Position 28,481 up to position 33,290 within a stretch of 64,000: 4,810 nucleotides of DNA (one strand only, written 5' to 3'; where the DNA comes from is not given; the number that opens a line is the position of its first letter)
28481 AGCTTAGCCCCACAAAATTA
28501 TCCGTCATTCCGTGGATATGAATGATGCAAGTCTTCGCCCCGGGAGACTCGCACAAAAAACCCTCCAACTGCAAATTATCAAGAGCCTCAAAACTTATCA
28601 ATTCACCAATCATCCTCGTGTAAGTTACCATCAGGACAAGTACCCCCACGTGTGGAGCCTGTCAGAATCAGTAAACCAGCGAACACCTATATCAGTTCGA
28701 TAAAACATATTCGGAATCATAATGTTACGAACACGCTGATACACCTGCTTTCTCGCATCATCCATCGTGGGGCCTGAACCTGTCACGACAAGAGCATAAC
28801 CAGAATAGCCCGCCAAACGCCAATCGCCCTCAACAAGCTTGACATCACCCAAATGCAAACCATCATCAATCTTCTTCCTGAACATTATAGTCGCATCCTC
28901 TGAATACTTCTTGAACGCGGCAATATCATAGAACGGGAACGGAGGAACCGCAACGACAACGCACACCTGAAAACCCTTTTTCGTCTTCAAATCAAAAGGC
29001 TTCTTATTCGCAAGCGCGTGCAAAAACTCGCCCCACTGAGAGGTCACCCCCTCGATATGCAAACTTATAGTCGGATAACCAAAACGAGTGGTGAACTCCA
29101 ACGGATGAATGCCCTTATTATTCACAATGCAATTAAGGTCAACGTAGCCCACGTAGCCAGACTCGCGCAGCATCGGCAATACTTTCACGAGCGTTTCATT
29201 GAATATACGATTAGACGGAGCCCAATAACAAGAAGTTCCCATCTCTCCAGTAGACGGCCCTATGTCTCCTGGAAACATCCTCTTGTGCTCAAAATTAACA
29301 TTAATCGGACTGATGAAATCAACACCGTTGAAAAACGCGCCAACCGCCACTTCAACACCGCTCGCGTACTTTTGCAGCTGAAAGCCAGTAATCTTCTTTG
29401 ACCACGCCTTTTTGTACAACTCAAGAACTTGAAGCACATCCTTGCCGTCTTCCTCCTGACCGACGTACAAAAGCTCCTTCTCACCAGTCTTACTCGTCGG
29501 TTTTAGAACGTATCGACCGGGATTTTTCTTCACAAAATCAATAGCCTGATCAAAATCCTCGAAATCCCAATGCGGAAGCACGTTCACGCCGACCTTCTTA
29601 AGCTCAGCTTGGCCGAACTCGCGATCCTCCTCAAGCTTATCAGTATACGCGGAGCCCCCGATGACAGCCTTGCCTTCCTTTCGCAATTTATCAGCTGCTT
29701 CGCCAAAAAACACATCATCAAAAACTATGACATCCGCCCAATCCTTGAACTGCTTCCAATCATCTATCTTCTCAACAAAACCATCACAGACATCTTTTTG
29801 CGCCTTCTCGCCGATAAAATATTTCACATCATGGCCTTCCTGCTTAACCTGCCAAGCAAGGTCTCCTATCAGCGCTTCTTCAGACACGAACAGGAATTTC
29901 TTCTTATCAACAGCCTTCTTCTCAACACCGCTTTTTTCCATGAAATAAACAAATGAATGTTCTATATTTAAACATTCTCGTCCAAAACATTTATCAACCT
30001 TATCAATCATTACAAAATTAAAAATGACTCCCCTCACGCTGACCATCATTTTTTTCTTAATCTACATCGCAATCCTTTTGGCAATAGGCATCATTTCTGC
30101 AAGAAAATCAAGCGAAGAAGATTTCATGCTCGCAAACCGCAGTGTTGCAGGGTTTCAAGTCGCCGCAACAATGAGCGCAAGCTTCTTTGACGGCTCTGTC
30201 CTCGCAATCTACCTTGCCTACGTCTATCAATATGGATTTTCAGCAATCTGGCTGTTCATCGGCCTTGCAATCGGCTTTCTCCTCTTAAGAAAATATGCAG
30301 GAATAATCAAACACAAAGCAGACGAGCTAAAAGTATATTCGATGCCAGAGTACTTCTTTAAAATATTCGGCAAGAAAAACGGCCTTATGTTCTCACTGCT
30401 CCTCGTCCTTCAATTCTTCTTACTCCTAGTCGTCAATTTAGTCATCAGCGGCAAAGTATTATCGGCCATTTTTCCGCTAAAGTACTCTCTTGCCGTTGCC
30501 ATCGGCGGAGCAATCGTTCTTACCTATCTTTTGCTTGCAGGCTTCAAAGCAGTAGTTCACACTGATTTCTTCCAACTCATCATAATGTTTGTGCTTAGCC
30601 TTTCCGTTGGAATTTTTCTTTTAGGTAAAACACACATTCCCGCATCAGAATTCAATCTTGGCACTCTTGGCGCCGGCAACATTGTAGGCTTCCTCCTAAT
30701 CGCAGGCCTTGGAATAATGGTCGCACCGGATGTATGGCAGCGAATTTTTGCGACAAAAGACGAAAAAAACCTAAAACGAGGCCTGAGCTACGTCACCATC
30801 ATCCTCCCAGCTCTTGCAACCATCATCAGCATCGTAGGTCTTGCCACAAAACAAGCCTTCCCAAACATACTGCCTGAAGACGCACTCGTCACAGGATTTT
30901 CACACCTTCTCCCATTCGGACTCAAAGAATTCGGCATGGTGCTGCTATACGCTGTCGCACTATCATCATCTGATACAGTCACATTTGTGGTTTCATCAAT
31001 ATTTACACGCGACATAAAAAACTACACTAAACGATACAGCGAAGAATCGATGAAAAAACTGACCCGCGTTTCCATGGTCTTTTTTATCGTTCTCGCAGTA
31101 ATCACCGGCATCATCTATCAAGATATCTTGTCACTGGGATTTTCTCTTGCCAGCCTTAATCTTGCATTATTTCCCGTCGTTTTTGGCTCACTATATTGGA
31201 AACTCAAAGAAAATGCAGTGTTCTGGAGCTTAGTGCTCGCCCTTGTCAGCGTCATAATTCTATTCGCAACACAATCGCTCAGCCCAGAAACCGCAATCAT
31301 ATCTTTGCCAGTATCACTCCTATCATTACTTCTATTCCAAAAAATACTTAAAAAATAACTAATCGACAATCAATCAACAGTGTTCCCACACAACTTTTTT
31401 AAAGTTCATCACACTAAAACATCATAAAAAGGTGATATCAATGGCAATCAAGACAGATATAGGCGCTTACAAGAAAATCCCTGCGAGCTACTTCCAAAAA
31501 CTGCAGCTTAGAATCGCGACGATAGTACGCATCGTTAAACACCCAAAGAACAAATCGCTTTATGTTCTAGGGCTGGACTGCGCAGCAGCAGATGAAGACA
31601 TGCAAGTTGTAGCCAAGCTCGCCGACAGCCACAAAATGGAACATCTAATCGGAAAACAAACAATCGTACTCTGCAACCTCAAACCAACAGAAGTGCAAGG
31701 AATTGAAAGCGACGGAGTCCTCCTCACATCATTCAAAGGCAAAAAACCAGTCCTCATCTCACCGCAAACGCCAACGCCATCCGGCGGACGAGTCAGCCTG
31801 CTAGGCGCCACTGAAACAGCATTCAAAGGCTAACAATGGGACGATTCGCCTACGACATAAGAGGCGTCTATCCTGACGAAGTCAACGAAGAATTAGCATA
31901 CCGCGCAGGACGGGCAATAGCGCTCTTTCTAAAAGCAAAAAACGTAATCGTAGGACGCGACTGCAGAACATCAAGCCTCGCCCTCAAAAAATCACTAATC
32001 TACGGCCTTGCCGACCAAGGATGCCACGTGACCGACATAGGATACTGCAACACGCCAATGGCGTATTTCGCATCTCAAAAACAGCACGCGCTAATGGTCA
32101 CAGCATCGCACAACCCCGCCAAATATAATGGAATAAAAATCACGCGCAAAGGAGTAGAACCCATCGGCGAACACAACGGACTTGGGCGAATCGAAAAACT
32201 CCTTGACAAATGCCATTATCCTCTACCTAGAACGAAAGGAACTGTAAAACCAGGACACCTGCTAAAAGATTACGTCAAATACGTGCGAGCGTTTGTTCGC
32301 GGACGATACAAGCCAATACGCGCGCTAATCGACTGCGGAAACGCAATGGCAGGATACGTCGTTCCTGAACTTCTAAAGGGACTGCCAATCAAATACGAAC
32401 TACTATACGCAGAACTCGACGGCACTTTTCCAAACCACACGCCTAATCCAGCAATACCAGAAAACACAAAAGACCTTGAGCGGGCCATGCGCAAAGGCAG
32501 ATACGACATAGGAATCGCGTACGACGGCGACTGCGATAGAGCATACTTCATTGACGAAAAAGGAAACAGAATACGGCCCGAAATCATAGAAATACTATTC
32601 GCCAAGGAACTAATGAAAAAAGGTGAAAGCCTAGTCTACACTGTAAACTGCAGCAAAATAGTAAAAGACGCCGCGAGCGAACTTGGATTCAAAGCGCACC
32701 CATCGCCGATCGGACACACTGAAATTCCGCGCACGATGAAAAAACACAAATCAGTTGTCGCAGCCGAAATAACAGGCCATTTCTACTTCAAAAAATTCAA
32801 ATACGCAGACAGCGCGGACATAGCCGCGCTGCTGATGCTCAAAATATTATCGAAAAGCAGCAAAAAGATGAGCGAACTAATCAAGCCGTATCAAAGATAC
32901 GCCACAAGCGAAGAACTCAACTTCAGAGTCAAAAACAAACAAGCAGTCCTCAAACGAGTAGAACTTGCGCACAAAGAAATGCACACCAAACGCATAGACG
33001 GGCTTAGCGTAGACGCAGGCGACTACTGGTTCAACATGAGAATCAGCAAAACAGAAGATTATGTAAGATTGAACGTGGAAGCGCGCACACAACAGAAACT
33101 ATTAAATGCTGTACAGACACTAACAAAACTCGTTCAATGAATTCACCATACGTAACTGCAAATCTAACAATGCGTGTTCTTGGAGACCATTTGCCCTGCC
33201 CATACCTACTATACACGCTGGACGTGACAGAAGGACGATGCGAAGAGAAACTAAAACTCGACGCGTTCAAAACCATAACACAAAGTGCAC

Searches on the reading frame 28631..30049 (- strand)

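Call 75: search_protein_families(library=pfam, proteins=[window:28631-30049:-], max_evalue=0.0001)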
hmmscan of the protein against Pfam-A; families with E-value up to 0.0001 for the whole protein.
window:28631-30049:- (472 aa): 2 families
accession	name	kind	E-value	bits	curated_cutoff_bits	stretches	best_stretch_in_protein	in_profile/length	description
PF01071.24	GARS_A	-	2.7e-12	47.4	27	1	143-326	3-192/194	Phosphoribosylglycinamide synthetase, ATP-grasp (A) domain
PF02843.22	GARS_C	-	9.6e-09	35.9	34.8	1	362-456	2-91/92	Phosphoribosylglycinamide synthetase, C domain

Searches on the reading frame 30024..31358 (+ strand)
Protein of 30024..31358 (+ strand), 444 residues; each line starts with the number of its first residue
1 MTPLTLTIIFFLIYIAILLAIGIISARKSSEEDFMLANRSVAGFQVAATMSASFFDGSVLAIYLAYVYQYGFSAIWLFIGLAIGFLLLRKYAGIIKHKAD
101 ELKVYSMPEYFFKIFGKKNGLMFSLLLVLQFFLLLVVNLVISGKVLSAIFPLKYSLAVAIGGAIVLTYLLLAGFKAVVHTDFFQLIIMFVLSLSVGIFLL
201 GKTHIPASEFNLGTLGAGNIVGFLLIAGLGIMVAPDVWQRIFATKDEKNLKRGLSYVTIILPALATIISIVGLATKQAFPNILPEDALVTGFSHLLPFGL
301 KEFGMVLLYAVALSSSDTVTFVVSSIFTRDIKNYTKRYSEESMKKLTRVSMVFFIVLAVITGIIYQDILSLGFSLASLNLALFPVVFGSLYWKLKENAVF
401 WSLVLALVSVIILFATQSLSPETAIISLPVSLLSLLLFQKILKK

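Call 75: search_protein_families(library=pfam, proteins=[window:30024-31358:+], max_evalue=0.0001)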
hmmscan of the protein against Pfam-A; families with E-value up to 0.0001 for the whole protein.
window:30024-31358:+ (444 aa): 1 family
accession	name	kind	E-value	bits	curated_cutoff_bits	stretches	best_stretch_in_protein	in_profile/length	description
PF00474.23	SSF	-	3.9e-26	92.3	22.8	2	34-198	1-164/406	Sodium:solute symporter family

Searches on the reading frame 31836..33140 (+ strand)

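Call 37: search_protein_families(library=pfam, proteins=[window:31836-33140:+], max_evalue=0.001)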
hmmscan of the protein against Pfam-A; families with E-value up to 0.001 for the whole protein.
window:31836-33140:+ (434 aa): 4 families
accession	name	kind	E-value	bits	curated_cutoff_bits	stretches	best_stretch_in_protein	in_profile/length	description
PF02878.22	PGM_PMM_I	-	4.3e-29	101.4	22.5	1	5-112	6-121/138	Phosphoglucomutase/phosphomannomutase, alpha/beta/alpha domain I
PF02879.22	PGM_PMM_II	-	5.5e-19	69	29.3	1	145-243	2-103/103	Phosphoglucomutase/phosphomannomutase, alpha/beta/alpha domain II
PF02880.22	PGM_PMM_III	-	5.3e-18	65.7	20.7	1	252-355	6-115/115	Phosphoglucomutase/phosphomannomutase, alpha/beta/alpha domain III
PF00408.26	PGM_PMM_IV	-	6.6e-07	29.7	23.1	1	360-423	1-59/68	Phosphoglucomutase/phosphomannomutase, C-terminal domain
